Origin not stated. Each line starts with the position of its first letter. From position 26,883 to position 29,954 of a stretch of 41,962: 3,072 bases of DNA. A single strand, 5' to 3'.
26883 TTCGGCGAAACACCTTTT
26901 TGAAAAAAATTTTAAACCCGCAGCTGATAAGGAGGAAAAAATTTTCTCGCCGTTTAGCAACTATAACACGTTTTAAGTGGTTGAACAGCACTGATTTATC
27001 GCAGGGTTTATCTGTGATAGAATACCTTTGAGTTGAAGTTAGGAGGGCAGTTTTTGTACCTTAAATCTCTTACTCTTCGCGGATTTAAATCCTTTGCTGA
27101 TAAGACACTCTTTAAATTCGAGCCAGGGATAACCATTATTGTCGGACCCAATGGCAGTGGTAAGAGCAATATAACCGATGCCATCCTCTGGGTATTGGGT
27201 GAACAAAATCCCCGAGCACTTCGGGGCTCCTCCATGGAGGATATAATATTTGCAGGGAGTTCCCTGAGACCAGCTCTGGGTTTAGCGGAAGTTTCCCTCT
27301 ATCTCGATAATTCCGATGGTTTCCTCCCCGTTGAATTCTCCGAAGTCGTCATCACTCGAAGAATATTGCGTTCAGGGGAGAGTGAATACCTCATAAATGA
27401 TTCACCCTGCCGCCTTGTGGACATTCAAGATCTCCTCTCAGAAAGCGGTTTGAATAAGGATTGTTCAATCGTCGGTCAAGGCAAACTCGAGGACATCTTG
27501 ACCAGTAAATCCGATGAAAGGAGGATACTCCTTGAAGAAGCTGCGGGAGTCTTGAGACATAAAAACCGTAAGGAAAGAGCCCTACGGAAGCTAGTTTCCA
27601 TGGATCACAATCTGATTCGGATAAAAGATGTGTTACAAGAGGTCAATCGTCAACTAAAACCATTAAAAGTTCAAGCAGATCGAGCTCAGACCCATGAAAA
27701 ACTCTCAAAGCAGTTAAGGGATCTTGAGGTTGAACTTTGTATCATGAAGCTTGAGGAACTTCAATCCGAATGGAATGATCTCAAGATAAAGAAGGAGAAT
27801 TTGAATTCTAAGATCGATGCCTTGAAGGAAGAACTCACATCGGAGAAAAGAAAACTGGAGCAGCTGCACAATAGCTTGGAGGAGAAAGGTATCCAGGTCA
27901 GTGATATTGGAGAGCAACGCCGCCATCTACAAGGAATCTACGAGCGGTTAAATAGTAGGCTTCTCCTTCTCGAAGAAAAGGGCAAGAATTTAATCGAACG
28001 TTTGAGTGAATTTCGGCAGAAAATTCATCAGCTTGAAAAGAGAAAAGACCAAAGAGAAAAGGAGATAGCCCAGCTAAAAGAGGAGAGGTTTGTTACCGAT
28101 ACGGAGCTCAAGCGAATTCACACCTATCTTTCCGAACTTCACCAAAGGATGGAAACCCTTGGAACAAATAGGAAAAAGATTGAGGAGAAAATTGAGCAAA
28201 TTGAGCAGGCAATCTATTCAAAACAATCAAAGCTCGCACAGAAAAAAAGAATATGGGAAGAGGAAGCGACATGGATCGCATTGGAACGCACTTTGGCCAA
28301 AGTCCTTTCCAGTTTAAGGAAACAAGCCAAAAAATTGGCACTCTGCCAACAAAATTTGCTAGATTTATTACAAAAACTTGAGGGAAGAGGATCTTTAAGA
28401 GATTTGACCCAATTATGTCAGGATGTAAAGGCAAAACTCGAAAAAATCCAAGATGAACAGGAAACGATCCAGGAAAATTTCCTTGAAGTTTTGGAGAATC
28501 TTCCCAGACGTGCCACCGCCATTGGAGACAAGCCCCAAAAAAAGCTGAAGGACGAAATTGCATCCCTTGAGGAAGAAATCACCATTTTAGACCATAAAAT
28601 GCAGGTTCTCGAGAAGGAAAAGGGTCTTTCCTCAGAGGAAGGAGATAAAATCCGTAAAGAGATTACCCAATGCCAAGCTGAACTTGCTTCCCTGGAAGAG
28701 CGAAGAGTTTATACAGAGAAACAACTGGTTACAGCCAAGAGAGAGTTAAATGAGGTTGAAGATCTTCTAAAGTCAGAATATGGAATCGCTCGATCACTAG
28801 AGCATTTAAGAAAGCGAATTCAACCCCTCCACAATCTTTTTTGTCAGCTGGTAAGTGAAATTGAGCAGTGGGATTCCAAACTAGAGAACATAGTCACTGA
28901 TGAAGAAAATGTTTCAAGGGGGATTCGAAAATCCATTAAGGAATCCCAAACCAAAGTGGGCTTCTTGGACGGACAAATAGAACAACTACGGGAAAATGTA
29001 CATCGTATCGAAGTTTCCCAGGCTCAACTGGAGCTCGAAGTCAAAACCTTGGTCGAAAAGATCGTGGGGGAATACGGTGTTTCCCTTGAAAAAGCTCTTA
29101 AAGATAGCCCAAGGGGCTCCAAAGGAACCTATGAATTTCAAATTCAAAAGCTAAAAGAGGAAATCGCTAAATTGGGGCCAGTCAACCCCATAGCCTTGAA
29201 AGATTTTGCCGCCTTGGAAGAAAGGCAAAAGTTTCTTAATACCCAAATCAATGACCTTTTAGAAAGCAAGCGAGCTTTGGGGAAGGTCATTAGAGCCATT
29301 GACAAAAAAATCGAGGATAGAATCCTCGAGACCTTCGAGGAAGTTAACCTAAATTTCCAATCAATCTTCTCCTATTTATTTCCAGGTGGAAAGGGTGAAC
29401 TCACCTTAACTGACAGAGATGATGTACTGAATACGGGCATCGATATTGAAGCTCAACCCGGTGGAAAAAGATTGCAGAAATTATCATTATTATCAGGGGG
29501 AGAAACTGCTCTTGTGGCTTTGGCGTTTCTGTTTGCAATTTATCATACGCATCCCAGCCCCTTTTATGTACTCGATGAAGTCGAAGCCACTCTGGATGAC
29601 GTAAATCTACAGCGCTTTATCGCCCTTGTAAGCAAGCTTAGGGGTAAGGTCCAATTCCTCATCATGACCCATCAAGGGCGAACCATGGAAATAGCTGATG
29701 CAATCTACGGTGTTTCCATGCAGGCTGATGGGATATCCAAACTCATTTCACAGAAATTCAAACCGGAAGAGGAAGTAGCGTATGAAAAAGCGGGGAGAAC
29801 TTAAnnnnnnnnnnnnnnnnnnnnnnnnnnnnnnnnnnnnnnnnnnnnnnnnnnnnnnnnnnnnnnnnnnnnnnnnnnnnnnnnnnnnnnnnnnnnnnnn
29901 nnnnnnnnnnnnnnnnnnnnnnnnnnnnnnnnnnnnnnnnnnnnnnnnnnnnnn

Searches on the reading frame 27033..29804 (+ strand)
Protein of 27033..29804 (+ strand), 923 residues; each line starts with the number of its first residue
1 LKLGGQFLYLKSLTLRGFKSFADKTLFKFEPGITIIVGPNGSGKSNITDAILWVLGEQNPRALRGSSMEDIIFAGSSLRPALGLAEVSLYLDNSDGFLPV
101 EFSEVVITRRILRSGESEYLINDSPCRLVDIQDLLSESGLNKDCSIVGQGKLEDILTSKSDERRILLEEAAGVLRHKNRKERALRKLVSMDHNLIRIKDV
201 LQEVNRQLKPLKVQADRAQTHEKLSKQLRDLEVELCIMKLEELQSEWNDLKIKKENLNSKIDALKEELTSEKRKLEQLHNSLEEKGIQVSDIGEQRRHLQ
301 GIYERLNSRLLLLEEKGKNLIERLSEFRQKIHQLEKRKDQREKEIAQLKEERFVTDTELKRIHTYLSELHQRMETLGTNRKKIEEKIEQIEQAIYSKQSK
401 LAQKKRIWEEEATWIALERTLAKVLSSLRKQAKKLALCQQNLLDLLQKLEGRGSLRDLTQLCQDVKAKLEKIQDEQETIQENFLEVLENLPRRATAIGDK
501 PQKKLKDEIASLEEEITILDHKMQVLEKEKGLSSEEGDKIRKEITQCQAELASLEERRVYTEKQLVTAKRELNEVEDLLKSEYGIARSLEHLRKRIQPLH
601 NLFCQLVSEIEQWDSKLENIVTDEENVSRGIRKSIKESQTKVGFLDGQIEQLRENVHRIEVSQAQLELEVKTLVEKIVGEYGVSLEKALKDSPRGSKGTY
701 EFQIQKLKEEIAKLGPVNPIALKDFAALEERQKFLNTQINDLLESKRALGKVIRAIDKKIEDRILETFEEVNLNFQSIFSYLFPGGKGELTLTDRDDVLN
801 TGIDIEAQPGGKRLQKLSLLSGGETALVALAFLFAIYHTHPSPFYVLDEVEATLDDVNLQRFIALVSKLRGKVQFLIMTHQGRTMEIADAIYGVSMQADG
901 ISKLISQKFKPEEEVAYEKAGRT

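Call 41: find_homologous_proteins(query=window:27033-29804:+, max_evalue=1e-50)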
Query window:27033-29804:+ (923 aa): 7953 proteins with E <= 1e-50 among 8000 candidates; the best 120 are listed.
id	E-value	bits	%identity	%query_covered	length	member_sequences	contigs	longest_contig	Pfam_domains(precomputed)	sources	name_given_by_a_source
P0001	0.0e+0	1899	97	99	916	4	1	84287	PF13175.13,PF13476.13,PF13555.13,PF02463.26,PF24161.2,PF13304.13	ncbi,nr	ncbi:MAG: AAA family ATPase [Actinomycetota bacterium]|nr:AAA family ATPase [Actinomycetota bacteriu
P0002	0.0e+0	1713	88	99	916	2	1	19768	PF13175.13,PF13476.13,PF13555.13,PF02463.26,PF13304.13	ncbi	ncbi:MAG: AAA family ATPase [Actinomycetota bacterium]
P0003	1.2e-267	909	62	43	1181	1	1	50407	PF13175.13,PF06470.19,PF13476.13,PF13555.13,PF02463.26,PF13304.13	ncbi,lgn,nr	ncbi:MAG: chromosome segregation protein SMC [Actinomycetota bacterium]|nr:chromosome segregation pr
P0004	5.9e-266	903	56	46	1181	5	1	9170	PF13175.13,PF06470.19,PF13476.13,PF13555.13,PF02463.26,PF24161.2,PF13304.13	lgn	-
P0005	1.5e-247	842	47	52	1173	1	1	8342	PF06470.19,PF02463.26,PF13304.13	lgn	-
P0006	1.5e-242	826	51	48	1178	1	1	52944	PF13175.13,PF06470.19,PF13476.13,PF02463.26,PF13304.13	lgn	-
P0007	9.6e-242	823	45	56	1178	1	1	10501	PF06470.19,PF02463.26,PF13304.13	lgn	-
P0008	4.0e-241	821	55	44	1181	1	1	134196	PF13175.13,PF06470.19,PF13476.13,PF13555.13,PF02463.26,PF13304.13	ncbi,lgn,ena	-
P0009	5.0e-238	811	55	45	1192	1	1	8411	PF13175.13,PF06470.19,PF13476.13,PF02463.26,PF24161.2,PF13304.13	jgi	jgi:chromosome segregation protein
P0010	8.6e-238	810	56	41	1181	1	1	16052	PF13175.13,PF06470.19,PF13476.13,PF13555.13,PF02463.26,PF13304.13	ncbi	ncbi:MAG TPA: chromosome segregation protein SMC [Coriobacteriia bacterium]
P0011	1.2e-235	803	55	43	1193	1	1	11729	PF00005.34,PF13175.13,PF06470.19,PF13476.13,PF02463.26,PF13304.13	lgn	-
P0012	5.9e-235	801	55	42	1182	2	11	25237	PF13175.13,PF06470.19,PF13476.13,PF13555.13,PF02463.26,PF13304.13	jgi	jgi:chromosome segregation protein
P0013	6.4e-235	800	55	41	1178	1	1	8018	PF13175.13,PF06470.19,PF13476.13,PF02463.26,PF13304.13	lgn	-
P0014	5.1e-234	797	56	41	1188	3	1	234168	PF13175.13,PF06470.19,PF13476.13,PF02463.26,PF13304.13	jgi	jgi:chromosome segregation protein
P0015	5.3e-234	797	56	42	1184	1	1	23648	PF13175.13,PF06470.19,PF13476.13,PF02463.26,PF13304.13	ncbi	-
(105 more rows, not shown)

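Call 42: find_encoding_contigs(protein=P0001, flank=10000, max_places=5)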
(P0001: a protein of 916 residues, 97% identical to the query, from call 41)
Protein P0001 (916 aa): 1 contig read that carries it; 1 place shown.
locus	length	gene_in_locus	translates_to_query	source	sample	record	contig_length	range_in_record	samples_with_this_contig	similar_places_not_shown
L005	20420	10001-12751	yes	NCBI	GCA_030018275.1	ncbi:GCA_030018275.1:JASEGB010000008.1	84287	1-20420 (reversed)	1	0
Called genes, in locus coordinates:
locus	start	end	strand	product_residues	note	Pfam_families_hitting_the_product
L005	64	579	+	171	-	PF02620:YceD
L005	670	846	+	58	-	PF01783:Ribosomal_L32p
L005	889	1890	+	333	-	PF02504:FA_synthesis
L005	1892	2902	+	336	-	PF00108:Thiolase_N (weak), PF08545:ACP_syn_III, PF08541:ACP_syn_III_C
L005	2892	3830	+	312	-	PF00478:IMPDH (faint), PF03060:NMO, PF05690:ThiG (weak)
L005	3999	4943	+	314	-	PF00698:Acyl_transf_1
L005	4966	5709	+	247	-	PF00106:adh_short, PF08659:KR, PF13561:adh_short_C2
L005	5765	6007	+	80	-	PF23297:ACP_SdgA_C (weak), PF00550:PP-binding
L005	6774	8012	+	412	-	PF00109:ketoacyl-synt, PF02801:Ketoacyl-synt_C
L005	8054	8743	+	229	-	PF22935:RM44_endonuclase (weak), PF14622:Ribonucleas_3_3, PF00636:Ribonuclease_3, PF00035:dsrm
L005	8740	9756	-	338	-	PF24568:CC_PcsB (weak), PF06725:3D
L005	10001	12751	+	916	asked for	PF02463:SMC_N, PF13175:AAA_15, PF13304:AAA_21 (weak), PF13476:AAA_23 (faint), PF13555:AAA_29 (weak), PF24161:CCDC39 (faint)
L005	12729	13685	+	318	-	PF01656:CbiA (faint), PF02881:SRP54_N, PF13604:AAA_30 (weak), PF00448:SRP54, PF13401:AAA_22 (weak)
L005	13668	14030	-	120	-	PF01381:HTH_3, PF12844:HTH_19 (weak), PF13560:HTH_31 (weak)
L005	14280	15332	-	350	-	-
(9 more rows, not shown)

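Call 43: find_encoding_contigs(protein=P0002, flank=10000, max_places=5)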
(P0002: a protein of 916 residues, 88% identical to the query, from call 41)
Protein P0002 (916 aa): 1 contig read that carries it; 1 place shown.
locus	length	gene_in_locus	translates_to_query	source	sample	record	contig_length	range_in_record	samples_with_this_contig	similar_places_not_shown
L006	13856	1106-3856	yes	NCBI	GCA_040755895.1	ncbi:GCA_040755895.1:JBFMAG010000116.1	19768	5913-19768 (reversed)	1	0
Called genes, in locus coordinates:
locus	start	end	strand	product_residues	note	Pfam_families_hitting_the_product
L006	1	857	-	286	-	PF24568:CC_PcsB (weak)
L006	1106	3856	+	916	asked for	PF02463:SMC_N, PF13175:AAA_15, PF13304:AAA_21 (weak), PF13476:AAA_23, PF13555:AAA_29 (weak)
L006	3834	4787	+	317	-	PF02881:SRP54_N, PF13604:AAA_30 (weak), PF00448:SRP54, PF13401:AAA_22 (weak)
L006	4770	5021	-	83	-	-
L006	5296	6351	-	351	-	-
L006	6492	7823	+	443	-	PF02881:SRP54_N, PF00448:SRP54, PF13401:AAA_22 (weak), PF02978:SRP_SPB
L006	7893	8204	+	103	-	PF00886:Ribosomal_S16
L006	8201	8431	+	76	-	PF13083:KH_KhpA-B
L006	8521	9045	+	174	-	PF01782:RimM, PF05239:PRC, PF24986:PRC_RimM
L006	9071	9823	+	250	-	PF01746:tRNA_m1G_MT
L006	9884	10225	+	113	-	PF01245:Ribosomal_L19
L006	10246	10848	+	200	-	PF10502:Peptidase_S26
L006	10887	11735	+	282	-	PF27457:RNase_HII_N, PF01351:RNase_HII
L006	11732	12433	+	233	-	-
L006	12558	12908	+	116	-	PF08378:NERD, PF02021:UPF0102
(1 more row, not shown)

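Call 60: find_encoding_contigs(protein=P0003, flank=10000, max_places=3)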
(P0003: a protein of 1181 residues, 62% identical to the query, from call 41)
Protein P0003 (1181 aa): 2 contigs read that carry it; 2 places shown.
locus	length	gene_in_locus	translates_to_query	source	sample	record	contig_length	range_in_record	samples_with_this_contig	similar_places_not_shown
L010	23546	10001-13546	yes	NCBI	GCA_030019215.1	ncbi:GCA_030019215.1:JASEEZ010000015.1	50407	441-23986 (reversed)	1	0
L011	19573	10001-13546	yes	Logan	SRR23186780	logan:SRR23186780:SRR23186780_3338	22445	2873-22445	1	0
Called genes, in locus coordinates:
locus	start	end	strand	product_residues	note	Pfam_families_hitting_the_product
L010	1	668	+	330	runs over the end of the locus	PF02504:FA_synthesis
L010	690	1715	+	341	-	PF00108:Thiolase_N (weak), PF08545:ACP_syn_III, PF08541:ACP_syn_III_C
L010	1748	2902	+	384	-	PF02771:Acyl-CoA_dh_N, PF02770:Acyl-CoA_dh_M, PF00441:Acyl-CoA_dh_1, PF22924:ACOX_C_alpha1 (weak), PF08028:Acyl-CoA_dh_2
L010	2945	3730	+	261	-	PF01012:ETF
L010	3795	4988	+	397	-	PF00037:Fer4 (weak), PF12797:Fer4_2 (faint), PF12837:Fer4_6 (weak), PF12838:Fer4_7 (faint), PF13187:Fer4_9 (weak), PF13237:Fer4_10 (weak), PF01012:ETF, PF00766:ETF_alpha, +3 more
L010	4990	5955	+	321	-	PF00698:Acyl_transf_1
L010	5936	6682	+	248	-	PF00106:adh_short, PF08659:KR, PF13561:adh_short_C2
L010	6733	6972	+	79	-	PF00550:PP-binding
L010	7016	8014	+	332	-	PF03060:NMO, PF01070:FMN_dh, PF05690:ThiG (weak), PF01180:DHO_dh (weak), PF00478:IMPDH (weak)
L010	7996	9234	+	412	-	PF00109:ketoacyl-synt, PF02801:Ketoacyl-synt_C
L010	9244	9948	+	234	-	PF22935:RM44_endonuclase (weak), PF14622:Ribonucleas_3_3, PF00636:Ribonuclease_3, PF00035:dsrm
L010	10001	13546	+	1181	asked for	PF02463:SMC_N, PF13175:AAA_15, PF13304:AAA_21 (weak), PF13476:AAA_23, PF13555:AAA_29 (faint), PF06470:SMC_hinge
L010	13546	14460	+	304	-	PF02881:SRP54_N, PF00448:SRP54, PF13604:AAA_30 (weak)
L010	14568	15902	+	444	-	PF01656:CbiA (faint), PF02881:SRP54_N, PF13401:AAA_22 (weak), PF13604:AAA_30 (faint), PF00448:SRP54, PF02978:SRP_SPB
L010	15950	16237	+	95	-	PF00886:Ribosomal_S16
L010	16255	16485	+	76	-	PF13083:KH_KhpA-B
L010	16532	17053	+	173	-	PF01782:RimM, PF05239:PRC, PF24986:PRC_RimM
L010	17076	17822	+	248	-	PF01746:tRNA_m1G_MT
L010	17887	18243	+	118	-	PF01245:Ribosomal_L19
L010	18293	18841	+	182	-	PF10502:Peptidase_S26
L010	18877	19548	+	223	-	PF01351:RNase_HII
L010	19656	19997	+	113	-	PF08378:NERD (weak), PF02021:UPF0102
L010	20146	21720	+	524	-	PF13541:ChlI, PF01078:Mg_chelatase, PF00158:Sigma54_activat (faint), PF07728:AAA_5, PF00493:MCM (weak), PF13335:Mg_chelatase_C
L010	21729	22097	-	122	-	-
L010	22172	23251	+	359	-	PF02481:DNA_processg_A, PF18306:LDcluster4 (weak), PF17782:WHD_DprA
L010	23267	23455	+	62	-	-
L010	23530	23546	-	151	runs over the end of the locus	PF13683:rve_3 (weak)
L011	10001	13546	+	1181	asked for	PF02463:SMC_N, PF13175:AAA_15, PF13304:AAA_21 (weak), PF13476:AAA_23, PF13555:AAA_29 (faint), PF06470:SMC_hinge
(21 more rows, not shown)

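Call 68: list_cluster_members(proteins=[P0001, P0002])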
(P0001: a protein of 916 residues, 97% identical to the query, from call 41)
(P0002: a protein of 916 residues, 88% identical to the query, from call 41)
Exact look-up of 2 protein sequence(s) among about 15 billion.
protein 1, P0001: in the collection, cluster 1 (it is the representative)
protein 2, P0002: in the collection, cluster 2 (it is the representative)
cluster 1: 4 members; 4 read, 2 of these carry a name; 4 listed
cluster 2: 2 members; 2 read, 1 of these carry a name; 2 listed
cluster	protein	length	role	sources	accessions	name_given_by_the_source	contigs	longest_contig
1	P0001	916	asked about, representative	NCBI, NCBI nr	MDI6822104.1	MAG: AAA family ATPase [Actinomycetota bacterium] | AAA family ATPase [Actinomycetota bacterium]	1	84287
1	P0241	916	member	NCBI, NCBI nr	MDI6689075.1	MAG: AAA family ATPase [Actinomycetota bacterium] | AAA family ATPase [Actinomycetota bacterium]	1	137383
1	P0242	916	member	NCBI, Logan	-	-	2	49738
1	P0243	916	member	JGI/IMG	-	-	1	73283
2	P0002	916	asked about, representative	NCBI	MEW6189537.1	MAG: AAA family ATPase [Actinomycetota bacterium]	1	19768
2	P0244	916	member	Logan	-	-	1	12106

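Call 69: find_encoding_contigs(protein=P0241, flank=10000, max_places=3)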
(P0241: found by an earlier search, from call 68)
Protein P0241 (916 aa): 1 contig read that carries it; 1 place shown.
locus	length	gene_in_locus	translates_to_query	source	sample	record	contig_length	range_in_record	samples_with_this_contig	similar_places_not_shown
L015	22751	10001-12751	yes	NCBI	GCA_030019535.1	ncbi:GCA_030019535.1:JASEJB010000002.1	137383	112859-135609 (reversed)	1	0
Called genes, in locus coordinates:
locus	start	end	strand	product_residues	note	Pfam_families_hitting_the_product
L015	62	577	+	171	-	PF02620:YceD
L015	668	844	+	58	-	PF01783:Ribosomal_L32p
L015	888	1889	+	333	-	PF02504:FA_synthesis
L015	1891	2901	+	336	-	PF00108:Thiolase_N (weak), PF08545:ACP_syn_III, PF08541:ACP_syn_III_C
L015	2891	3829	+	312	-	PF00478:IMPDH (faint), PF03060:NMO, PF05690:ThiG (weak)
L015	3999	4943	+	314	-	PF00698:Acyl_transf_1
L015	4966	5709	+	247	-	PF00106:adh_short, PF08659:KR, PF13561:adh_short_C2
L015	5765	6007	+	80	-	PF23297:ACP_SdgA_C (weak), PF00550:PP-binding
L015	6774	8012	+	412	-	PF00109:ketoacyl-synt, PF02801:Ketoacyl-synt_C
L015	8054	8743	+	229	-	PF22935:RM44_endonuclase (weak), PF14622:Ribonucleas_3_3, PF00636:Ribonuclease_3, PF00035:dsrm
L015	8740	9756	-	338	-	PF24568:CC_PcsB (weak), PF06725:3D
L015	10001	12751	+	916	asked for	PF02463:SMC_N, PF13175:AAA_15, PF13304:AAA_21 (weak), PF13476:AAA_23 (faint), PF13555:AAA_29 (weak), PF24161:CCDC39 (faint)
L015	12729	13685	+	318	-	PF01656:CbiA (faint), PF02881:SRP54_N, PF13604:AAA_30 (weak), PF00448:SRP54, PF13401:AAA_22 (weak)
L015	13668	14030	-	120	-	PF01381:HTH_3, PF12844:HTH_19 (weak), PF13560:HTH_31 (weak)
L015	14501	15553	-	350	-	-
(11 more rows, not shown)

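Call 70: find_encoding_contigs(protein=P0242, flank=10000, max_places=3)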
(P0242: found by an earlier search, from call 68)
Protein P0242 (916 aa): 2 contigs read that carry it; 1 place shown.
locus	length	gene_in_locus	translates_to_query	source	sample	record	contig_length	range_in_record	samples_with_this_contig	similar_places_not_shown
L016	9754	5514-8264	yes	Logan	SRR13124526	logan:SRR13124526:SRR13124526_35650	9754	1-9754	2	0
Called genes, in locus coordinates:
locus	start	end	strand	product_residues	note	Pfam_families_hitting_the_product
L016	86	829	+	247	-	PF00106:adh_short, PF08659:KR, PF13561:adh_short_C2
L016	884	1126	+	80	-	PF00550:PP-binding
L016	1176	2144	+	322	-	PF03060:NMO, PF01070:FMN_dh, PF05690:ThiG (weak), PF00478:IMPDH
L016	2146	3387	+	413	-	PF00109:ketoacyl-synt, PF02801:Ketoacyl-synt_C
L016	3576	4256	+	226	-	PF22935:RM44_endonuclase (weak), PF14622:Ribonucleas_3_3, PF00636:Ribonuclease_3, PF00035:dsrm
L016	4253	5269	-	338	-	PF24568:CC_PcsB (weak), PF06725:3D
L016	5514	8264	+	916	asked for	PF02463:SMC_N, PF13175:AAA_15, PF13304:AAA_21 (weak), PF13476:AAA_23, PF13555:AAA_29 (weak), PF24161:CCDC39 (faint)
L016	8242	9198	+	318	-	PF02881:SRP54_N, PF13604:AAA_30 (weak), PF00448:SRP54, PF13401:AAA_22 (weak)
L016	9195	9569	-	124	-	PF01381:HTH_3, PF12844:HTH_19 (weak), PF13560:HTH_31 (weak)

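Call 71: find_encoding_contigs(protein=P0243, flank=10000, max_places=3)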
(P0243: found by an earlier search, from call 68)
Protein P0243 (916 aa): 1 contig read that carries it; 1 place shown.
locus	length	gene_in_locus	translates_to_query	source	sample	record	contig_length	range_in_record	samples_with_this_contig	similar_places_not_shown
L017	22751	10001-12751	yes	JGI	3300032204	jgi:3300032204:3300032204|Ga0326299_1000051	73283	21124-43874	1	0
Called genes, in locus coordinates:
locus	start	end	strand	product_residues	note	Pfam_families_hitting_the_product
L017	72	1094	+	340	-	PF02504:FA_synthesis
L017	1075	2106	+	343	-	PF00108:Thiolase_N (weak), PF08545:ACP_syn_III, PF08541:ACP_syn_III_C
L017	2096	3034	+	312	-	PF00478:IMPDH (faint), PF03060:NMO, PF05690:ThiG (weak)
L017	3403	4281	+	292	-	PF00698:Acyl_transf_1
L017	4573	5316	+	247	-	PF00106:adh_short, PF08659:KR, PF13561:adh_short_C2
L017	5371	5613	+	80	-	PF00550:PP-binding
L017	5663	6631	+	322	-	PF03060:NMO, PF01070:FMN_dh, PF05690:ThiG (weak), PF00478:IMPDH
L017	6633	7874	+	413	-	PF00109:ketoacyl-synt, PF02801:Ketoacyl-synt_C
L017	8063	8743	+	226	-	PF22935:RM44_endonuclase (weak), PF14622:Ribonucleas_3_3, PF00636:Ribonuclease_3, PF00035:dsrm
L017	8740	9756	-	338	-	PF24568:CC_PcsB (weak), PF06725:3D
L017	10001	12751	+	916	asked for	PF02463:SMC_N, PF13175:AAA_15, PF13304:AAA_21 (weak), PF13476:AAA_23, PF13555:AAA_29 (weak), PF24161:CCDC39 (faint)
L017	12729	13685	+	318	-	PF02881:SRP54_N, PF13604:AAA_30 (weak), PF00448:SRP54, PF13401:AAA_22 (weak)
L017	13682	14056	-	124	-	PF01381:HTH_3, PF12844:HTH_19 (weak), PF13560:HTH_31 (weak)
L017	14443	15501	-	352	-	-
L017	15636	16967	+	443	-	PF02881:SRP54_N, PF00448:SRP54, PF02978:SRP_SPB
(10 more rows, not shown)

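Call 76: find_encoding_contigs(protein=P0244, flank=10000, max_places=3)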
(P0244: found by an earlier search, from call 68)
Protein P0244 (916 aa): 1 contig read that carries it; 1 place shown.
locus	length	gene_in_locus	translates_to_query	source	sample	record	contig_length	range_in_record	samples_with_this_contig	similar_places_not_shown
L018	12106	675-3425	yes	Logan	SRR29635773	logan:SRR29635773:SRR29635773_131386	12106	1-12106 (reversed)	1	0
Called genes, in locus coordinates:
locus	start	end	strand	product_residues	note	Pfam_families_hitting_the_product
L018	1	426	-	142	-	?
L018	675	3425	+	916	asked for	PF02463:SMC_N, PF13175:AAA_15, PF13304:AAA_21 (weak), PF13476:AAA_23 (faint), PF13555:AAA_29 (weak)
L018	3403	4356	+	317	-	PF02881:SRP54_N, PF13604:AAA_30 (weak), PF00448:SRP54, PF13401:AAA_22 (weak)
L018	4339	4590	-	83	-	-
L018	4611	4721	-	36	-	-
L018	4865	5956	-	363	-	-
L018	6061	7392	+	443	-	PF02881:SRP54_N, PF00448:SRP54, PF13401:AAA_22 (weak), PF02978:SRP_SPB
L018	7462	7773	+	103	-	PF00886:Ribosomal_S16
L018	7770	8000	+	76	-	PF13083:KH_KhpA-B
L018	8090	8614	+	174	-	PF01782:RimM, PF05239:PRC, PF24986:PRC_RimM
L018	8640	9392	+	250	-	PF01746:tRNA_m1G_MT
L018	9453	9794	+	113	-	PF01245:Ribosomal_L19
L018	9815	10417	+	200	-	PF10502:Peptidase_S26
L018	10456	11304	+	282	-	PF27457:RNase_HII_N, PF01351:RNase_HII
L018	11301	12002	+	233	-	-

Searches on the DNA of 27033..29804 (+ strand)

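Call 95: search_rna_families(source=L015, start=14120, end=14460, threshold=evalue, max_evalue=1)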
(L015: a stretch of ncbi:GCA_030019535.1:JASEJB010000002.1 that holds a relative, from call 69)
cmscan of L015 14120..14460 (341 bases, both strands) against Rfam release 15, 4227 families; matches with E-value up to 1: 0.
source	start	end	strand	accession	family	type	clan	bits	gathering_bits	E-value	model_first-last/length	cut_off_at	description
